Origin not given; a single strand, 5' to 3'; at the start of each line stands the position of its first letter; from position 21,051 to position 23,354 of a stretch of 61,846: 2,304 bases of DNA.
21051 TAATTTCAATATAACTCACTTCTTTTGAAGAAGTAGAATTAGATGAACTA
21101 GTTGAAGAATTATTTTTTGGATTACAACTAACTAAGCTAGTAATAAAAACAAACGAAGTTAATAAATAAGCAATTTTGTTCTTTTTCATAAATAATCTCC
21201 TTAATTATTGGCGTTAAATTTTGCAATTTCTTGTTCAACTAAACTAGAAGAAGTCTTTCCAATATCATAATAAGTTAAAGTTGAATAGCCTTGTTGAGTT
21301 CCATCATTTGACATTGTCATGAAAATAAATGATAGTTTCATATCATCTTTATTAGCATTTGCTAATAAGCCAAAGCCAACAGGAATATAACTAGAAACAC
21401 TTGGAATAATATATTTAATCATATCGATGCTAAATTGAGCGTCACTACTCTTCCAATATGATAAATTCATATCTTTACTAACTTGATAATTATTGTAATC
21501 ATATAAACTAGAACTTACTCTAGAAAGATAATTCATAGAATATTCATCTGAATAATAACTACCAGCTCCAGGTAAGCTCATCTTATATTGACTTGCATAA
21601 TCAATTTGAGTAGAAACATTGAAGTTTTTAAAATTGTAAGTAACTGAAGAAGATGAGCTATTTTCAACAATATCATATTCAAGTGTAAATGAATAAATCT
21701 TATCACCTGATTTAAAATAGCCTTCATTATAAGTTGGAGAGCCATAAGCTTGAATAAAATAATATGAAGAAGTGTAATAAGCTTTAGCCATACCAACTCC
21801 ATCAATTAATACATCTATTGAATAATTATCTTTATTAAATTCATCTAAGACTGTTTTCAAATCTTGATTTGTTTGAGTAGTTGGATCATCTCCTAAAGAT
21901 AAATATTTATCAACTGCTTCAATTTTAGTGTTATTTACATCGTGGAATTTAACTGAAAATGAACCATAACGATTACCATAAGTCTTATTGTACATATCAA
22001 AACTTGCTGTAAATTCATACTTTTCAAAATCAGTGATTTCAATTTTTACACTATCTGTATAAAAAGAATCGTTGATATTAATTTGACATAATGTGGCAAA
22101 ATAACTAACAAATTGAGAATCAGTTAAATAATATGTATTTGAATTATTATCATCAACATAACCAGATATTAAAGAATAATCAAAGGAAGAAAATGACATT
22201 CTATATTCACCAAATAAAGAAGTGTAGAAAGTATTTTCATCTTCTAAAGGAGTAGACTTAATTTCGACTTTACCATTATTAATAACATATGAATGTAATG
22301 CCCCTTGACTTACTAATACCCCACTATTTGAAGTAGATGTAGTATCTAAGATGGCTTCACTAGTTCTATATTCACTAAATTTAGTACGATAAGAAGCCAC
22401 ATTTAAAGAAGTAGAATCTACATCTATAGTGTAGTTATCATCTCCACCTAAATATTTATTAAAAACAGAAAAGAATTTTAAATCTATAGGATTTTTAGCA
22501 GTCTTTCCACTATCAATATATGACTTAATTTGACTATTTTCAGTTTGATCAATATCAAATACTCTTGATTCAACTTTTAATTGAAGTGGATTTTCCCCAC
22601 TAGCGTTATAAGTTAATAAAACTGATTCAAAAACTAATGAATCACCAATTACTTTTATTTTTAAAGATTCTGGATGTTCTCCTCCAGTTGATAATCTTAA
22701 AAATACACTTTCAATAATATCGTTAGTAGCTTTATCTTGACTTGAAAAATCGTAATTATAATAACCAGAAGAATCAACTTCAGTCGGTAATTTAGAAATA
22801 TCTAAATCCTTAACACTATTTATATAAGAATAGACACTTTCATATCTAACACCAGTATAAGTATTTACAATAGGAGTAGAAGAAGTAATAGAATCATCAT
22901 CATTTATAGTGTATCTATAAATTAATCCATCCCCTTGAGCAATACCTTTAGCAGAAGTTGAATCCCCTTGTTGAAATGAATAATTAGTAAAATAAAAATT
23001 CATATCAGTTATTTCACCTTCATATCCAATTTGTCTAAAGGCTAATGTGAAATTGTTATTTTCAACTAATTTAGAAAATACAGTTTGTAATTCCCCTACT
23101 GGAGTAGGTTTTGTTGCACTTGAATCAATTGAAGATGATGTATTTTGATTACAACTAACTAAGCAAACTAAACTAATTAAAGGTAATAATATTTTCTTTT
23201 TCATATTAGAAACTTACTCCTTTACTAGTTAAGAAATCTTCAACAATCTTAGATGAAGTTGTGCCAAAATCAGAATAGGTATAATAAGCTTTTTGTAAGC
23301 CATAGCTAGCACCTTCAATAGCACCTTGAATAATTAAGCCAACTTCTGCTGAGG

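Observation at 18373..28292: Five translationally coupled surface-lipoprotein genes: two InhA/M6-like zinc proteases followed by three large orphan lipoproteins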

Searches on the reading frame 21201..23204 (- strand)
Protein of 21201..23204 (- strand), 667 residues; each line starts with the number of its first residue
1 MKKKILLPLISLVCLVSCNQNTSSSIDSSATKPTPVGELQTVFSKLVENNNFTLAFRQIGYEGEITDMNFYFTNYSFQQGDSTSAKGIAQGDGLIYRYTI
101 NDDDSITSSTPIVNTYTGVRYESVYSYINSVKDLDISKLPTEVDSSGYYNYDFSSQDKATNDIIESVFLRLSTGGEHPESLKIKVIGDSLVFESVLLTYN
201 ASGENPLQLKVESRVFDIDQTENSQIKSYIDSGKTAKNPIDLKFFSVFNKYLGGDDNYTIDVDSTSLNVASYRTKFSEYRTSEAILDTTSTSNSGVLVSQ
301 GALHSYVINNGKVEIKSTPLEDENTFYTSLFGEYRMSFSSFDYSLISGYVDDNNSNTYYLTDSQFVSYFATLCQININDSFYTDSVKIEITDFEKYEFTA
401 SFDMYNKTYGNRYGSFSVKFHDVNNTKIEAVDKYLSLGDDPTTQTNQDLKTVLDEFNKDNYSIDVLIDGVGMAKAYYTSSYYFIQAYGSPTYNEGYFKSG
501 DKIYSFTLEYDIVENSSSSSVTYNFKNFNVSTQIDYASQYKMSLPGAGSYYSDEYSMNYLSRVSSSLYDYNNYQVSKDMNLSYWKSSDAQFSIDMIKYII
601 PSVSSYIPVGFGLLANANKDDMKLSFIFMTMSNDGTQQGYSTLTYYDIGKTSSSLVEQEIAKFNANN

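Call 3: search_protein_families(library=pfam, proteins=[window:21201-23204:-], max_evalue=0.1)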
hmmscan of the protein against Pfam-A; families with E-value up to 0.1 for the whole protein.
window:21201-23204:- (667 aa): 0 families

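Call 4: search_protein_families(library=ncbifam, proteins=[window:21201-23204:-], max_evalue=0.1)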
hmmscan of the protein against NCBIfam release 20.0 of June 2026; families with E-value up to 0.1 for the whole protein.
window:21201-23204:- (667 aa): 0 families

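Call 16: find_homologous_proteins(query=window:21201-23204:-, max_evalue=0.001)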
Query window:21201-23204:- (667 aa): 18 proteins with E <= 0.001 among 8000 candidates.
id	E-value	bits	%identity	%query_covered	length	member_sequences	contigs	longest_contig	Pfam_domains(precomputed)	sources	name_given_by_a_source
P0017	0.0e+0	1437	99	100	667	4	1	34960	-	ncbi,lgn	-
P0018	0.0e+0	1219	84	100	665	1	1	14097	-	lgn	-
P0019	2.3e-285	966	68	99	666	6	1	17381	-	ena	-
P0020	2.2e-282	956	69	94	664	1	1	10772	-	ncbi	-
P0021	2.8e-282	956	67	99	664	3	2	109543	-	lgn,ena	-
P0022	2.3e-281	953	68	95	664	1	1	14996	-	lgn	-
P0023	1.5e-111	392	37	99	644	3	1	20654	-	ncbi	-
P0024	3.3e-106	375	36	99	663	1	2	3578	-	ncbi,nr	ncbi:MAG: hypothetical protein MJ238_07060 [Bacilli bacterium]|nr:hypothetical protein [Bacilli bact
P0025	1.5e-102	362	37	100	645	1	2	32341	-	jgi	-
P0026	2.6e-97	345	35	99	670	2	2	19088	-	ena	-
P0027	2.0e-85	306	31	100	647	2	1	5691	-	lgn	-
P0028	2.3e-84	302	34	98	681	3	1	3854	-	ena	-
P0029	3.8e-83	298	32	100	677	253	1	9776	-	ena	-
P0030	5.7e-83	298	34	98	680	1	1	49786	-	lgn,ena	-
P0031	1.3e-81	293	33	98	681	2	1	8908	-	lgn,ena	-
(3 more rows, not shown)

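Call 31: search_solved_structures(query=A2, max_evalue=1)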
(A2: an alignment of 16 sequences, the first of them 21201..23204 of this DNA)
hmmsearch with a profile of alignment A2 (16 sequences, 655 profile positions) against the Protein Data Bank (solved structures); distinct sequences matched with E-value up to 1: 2.
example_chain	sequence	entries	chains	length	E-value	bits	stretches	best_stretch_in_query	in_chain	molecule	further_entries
2yp6_A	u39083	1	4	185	0.024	16.3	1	1-57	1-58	THIOREDOXIN FAMILY PROTEIN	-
7qil_A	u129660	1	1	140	0.082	14.5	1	72-108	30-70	DnaE intein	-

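Call 45: predict_structure(alignment_id=A2)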
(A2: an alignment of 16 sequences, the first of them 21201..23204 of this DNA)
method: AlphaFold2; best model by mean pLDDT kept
length: 667 residues; sequences in the alignment: 16
mean_pLDDT: 83.4   pTM: 0.68
mean pLDDT of the five models: 83.4, 83.2, 83.0, 82.1, 79.9
residues with pLDDT >= 90: 316; 70-90: 256; 50-70: 49; < 50: 46
segments of 3 or more residues with pLDDT < 50: 1-31, 321-335
pLDDT, mean of each block of 10 residues (from residue 1): 25 27 30 82 92 93 85 92 81 88 84 77 88 90 94 88 92 82 94 90 75 94 91 86 87 76 90 89 89 87 88 82 40 51 70 92 82 81 92 95 90 91 93 93 95 93 85 90 90 92 94 77 92 90 72 68 84 92 93 87 76 92 93 86 92 94 91
secondary structure, 60 per line:
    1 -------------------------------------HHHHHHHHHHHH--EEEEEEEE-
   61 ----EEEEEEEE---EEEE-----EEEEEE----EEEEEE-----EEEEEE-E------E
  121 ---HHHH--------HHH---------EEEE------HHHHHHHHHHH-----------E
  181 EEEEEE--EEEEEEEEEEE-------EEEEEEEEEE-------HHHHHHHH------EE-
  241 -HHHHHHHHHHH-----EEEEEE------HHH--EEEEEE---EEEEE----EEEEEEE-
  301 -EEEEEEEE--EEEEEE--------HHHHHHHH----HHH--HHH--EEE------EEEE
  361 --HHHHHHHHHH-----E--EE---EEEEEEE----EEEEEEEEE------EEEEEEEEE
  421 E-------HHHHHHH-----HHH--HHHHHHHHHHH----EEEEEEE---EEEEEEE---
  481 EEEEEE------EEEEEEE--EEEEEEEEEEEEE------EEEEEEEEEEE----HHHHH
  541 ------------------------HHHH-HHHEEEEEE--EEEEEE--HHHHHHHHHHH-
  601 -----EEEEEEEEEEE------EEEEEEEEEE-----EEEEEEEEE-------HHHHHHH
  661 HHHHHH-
elements in order: H38-49 E52-59 E65-72 E76-79 E85-90 E95-100 E106-111 H124-127 E148-151 H158-168 E180-186 E189-199 E207-216 H224-231 H242-252 E258-263 E275-280 E284-288 E293-299 E302-309 E312-317 H326-333 E348-350 E357-360 H363-372 E386-392 E397-405 E412-421 H429-435 H446-456 E461-467 E471-477 E481-486 E493-499 E502-514 E521-531 H536-540 H565-568 E573-578 E581-586 H589-599 E606-616 E623-632 E638-646 H654-666
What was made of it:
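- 21201..23204 (-): P4: a 667-aa lipoprotein made of three tandem ~200-aa repeats (about aa 34-232, 235-436 and 444-662) of a domain with no Pfam family. The gap to P3 is 1 nt. AlphaFold2 pLDDT 83.4 (call 45).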

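Call 47: fold_search(model_id=the predicted structure, library=pdb)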
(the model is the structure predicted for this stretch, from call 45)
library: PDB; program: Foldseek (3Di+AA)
matches with E <= 10: 1049; with E <= 0.001: 1
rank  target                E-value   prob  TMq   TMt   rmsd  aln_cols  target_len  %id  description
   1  2o62_A                5.4e-05  0.98  0.11  0.22  23.6       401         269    7  CRYSTAL STRUCTURE OF A PROTEIN WITH UNKNOWN FUNCTION FROM DUF3598 FAMILY (NPUN_R4044) FROM NOSTOC PUNCTIFORME PCC 7310 (released 2007-02-13)
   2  2o62_B                1.3e-03  0.80  0.10  0.22  23.9       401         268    8  CRYSTAL STRUCTURE OF A PROTEIN WITH UNKNOWN FUNCTION FROM DUF3598 FAMILY (NPUN_R4044) FROM NOSTOC PUNCTIFORME PCC 7310 (released 2007-02-13)
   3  8veh_C                1.7e-03  0.92  0.11  0.27  12.2       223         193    8  Crystal structure of outer membrane lipoprotein carrier protein (LolA) from Rickettsia bellii (released 2023-12-27)
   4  8eoi_A                2.9e-03  0.07  0.07  0.06  32.1       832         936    9  Structure of a human EMC:human Cav1.2 channel complex in GDN detergent (released 2023-05-24)
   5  8veh_B                3.2e-03  0.77  0.11  0.25  12.8       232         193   10  Crystal structure of outer membrane lipoprotein carrier protein (LolA) from Rickettsia bellii (released 2023-12-27)
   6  8veh_A                3.7e-03  0.77  0.10  0.24  13.3       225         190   12  Crystal structure of outer membrane lipoprotein carrier protein (LolA) from Rickettsia bellii (released 2023-12-27)
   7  9eh2_y                4.3e-03  0.11  0.07  0.09  26.1       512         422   10  RNA polymerase II-DSIF-SPT6-PAF1c-TFIIS-IWS1-SETD2-FACT nucleosome upstream (released 2024-12-18)
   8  5o16_A                4.6e-03  0.16  0.08  0.15  27.6       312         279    8  Crystal structure of bifunctional dehydratase-cyclase domain in ambruticin biosynthesis (released 2017-11-08)
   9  7zny_D                4.6e-03  0.11  0.08  0.09  30.4       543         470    8  Cryo-EM structure of the canine distemper virus tetrameric attachment glycoprotein (released 2023-02-08)
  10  5o16_B                6.9e-03  0.20  0.08  0.16  27.6       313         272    7  Crystal structure of bifunctional dehydratase-cyclase domain in ambruticin biosynthesis (released 2017-11-08)
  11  6sg8_B                1.2e-02  0.11  0.08  0.11  29.2       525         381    6  Structure of Sosuga virus receptor binding protein (released 2019-10-09)
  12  8cgm_A                1.2e-02  0.72  0.11  0.26  11.5       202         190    9  Structure of the lipoprotein transporter LolA from Porphyromonas gingivalis (released 2023-06-21)
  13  7zny_A                1.4e-02  0.10  0.07  0.09  30.4       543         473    8  Cryo-EM structure of the canine distemper virus tetrameric attachment glycoprotein (released 2023-02-08)
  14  1v2i_A                1.5e-02  0.04  0.06  0.08  23.6       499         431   10  Structure of the hemagglutinin-neuraminidase from human parainfluenza virus type III (released 2004-02-03)
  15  8e84_A                1.7e-02  0.11  0.06  0.14  20.4       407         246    8  Human PCNA mutant- C148S (released 2023-04-12)
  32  4mxt                  4.5e-02  0.80  0.15  0.38   7.8       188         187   12  Crystal structure of an Outer-membrane lipoprotein carrier protein (BACUNI_04723) from Bacteroides uniformis ATCC 8492 a (released 2013-10-16)
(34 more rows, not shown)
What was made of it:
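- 21201..23204 (-): Foldseek hits DUF3598 2o62 and LolA 8veh/8cgm/4mxt (call 47).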

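Call 54: search_protein_families(library=pfam, alignment_id=A2, max_evalue=1)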
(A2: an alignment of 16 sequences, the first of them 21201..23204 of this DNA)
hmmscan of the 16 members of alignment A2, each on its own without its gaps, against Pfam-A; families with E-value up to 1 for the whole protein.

A. member 1, window:21201-23204:- (667 aa): 0 families

B. families by the number of members that match (of 16 scanned): 2 families
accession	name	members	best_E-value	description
PF03207.18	OspD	3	0.035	Borrelia outer surface protein D (OspD)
PF25215.1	HVO_B0008_C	1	0.096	HVO_B0008 C-terminal domain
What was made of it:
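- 21201..23204 (-): No Pfam hit at E<=1 in 16 orthologues (call 54).
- Closest known: LolA-superfamily lipoproteins of monoderm and mycolate bacteria: GerS. Different: P3 and P4 have two to three tandem domains and no sequence similarity to any LolA-like Pfam family (call 54).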

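Call 58: search_protein_representatives(alignment_id=A2)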
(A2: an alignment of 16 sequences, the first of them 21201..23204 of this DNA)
Query: 16 sequences, 655 profile positions. Proteins with E-value up to 0.001 (for the whole library): 74; up to 1e-10: 59; up to 1e-30: 39. The best 74 are listed.
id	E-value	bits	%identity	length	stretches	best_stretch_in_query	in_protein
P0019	2.2e-274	928.4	-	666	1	1-654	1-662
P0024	1.0e-261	886.5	-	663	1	1-653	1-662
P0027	1.7e-255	866.0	-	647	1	1-653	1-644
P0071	7.3e-243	824.2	-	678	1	1-653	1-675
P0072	5.3e-234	795.0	-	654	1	1-653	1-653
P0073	7.1e-228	774.7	-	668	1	1-654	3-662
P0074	2.2e-223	759.9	-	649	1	1-653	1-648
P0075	1.0e-210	718.0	-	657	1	1-651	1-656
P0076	2.4e-205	700.3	-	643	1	1-653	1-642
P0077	4.0e-205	699.5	-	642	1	1-653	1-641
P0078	4.7e-203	692.7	-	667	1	1-653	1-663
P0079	2.8e-198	676.9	-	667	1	1-652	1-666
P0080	1.2e-191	655.1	-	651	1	1-651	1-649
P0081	1.2e-190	651.7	-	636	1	36-653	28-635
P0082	1.0e-187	642.1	-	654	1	4-653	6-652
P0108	6.1e-24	100.9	-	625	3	356-530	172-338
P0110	3.2e-23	98.5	-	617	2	1-522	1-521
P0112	1.1e-21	93.4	-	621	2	1-394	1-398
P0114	1.4e-18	83.2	-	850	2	41-573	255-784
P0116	1.8e-16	76.2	-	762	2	33-508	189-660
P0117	9.9e-16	73.8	-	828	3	41-294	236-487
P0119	2.0e-15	72.7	-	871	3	34-237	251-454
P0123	3.5e-12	62.0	-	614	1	1-520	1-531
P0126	2.0e-11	59.5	-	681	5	337-522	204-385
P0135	2.2e-05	39.5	-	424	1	1-438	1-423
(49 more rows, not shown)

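Call 59: search_protein_families(library=pfam, proteins=[P0108, P0110, P0112, P0114, P0116, P0117, P0119, P0123, P0126, P0135], max_evalue=0.01)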
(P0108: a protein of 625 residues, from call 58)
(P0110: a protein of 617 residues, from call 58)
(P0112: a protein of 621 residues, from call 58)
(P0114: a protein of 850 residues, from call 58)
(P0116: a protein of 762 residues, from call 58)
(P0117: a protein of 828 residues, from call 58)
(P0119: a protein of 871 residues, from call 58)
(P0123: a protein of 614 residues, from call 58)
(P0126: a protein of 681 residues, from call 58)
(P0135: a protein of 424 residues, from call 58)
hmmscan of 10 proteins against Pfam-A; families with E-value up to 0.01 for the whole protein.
P0108 (625 aa): 0 families

P0110 (617 aa): 0 families

P0112 (621 aa): 0 families

P0114 (850 aa): 1 family
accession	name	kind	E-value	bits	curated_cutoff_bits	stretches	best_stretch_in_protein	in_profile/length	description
PF07523.18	Big_3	-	0.00013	22.5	21.2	0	59-82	2-25/68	Bacterial Ig-like domain (group 3)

P0116 (762 aa): 0 families

P0117 (828 aa): 1 family
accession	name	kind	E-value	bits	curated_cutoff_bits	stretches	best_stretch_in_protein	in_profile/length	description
PF07523.18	Big_3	-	0.0096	16.6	21.2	0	147-167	3-23/68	Bacterial Ig-like domain (group 3)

P0119 (871 aa): 0 families

P0123 (614 aa): 0 families

P0126 (681 aa): 0 families

P0135 (424 aa): 0 families

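Call 65: find_encoding_contigs(protein=P0110, flank=10000, max_places=3)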
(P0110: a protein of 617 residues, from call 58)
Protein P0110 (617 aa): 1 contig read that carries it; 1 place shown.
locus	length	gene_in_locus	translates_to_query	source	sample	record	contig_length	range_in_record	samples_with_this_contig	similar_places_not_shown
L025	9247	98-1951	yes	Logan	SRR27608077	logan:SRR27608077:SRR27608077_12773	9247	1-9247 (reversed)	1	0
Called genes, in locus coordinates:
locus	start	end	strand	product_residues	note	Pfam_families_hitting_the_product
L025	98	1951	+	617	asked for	-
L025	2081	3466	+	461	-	PF03448:MgtE_N, PF00571:CBS (weak), PF01769:MgtE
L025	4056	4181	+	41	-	-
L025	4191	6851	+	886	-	-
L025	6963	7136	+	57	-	-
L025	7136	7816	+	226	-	PF20582:UPF0758_N, PF04002:RadC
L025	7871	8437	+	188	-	-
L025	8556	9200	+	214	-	PF02163:Peptidase_M50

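Call 66: find_encoding_contigs(protein=P0108, flank=10000, max_places=2)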
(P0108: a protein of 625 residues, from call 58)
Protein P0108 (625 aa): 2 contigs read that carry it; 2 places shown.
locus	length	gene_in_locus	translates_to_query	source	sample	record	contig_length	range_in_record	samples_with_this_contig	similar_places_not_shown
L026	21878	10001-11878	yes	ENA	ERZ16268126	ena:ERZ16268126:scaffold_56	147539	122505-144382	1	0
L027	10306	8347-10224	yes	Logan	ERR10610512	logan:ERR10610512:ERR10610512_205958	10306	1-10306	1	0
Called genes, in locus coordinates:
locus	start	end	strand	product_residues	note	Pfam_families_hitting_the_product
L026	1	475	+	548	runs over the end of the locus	PF00128:Alpha-amylase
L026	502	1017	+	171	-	PF00383:dCMP_cyt_deam_1, PF14437:MafB19-deam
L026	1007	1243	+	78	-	-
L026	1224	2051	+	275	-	PF00005:ABC_tran, PF02463:SMC_N, PF13304:AAA_21 (faint)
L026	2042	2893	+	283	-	PF00005:ABC_tran, PF02463:SMC_N (weak), PF13555:AAA_29 (weak), PF13304:AAA_21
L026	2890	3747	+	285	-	PF02361:CbiQ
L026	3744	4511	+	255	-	PF01416:PseudoU_synth_1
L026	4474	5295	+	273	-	PF02811:PHP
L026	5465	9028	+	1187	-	-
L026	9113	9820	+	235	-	PF20772:TACO1_YebC_N, PF01709:Transcrip_reg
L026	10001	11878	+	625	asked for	-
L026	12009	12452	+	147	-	PF00572:Ribosomal_L13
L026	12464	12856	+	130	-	PF00380:Ribosomal_S9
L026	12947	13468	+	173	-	PF04542:Sigma70_r2, PF08281:Sigma70_r4_2, PF04545:Sigma70_r4 (weak)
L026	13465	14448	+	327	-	-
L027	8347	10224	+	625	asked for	-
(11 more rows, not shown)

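Call 67: find_encoding_contigs(protein=P0114, flank=10000, max_places=2)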
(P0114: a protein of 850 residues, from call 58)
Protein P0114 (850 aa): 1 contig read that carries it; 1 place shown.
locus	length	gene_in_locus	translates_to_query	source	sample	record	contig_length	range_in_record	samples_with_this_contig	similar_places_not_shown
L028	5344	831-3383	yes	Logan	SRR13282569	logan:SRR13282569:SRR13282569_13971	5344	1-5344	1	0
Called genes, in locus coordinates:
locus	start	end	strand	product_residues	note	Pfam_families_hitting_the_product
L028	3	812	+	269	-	?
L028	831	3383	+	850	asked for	-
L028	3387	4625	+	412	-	-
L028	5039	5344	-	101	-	?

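Call 68: find_encoding_contigs(protein=P0126, flank=10000, max_places=2)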
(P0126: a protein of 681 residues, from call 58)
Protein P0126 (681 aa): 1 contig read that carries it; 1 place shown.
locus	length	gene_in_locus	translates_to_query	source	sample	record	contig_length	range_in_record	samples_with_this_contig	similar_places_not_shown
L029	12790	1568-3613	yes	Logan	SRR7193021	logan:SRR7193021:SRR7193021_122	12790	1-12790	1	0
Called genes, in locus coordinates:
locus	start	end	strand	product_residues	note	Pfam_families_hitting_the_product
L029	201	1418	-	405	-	PF02275:CBAH, PF03417:AAT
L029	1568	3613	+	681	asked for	-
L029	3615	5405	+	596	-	PF00664:ABC_membrane, PF00005:ABC_tran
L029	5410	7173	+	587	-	PF00664:ABC_membrane, PF00005:ABC_tran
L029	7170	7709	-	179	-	PF00440:TetR_N (faint), PF14278:TetR_C_8 (weak)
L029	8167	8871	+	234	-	PF02463:SMC_N (faint), PF00005:ABC_tran, PF13304:AAA_21 (faint)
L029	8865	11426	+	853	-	PF02687:FtsX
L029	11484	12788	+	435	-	?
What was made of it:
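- Distant relatives of the P4 domain stand alone or sit next to ABC exporters rather than proteases (calls 66-68). One distant P4 relative is translationally coupled to a pair of ABC exporter genes, next to a choloylglycine-hydrolase-family gene (L029, call 68).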
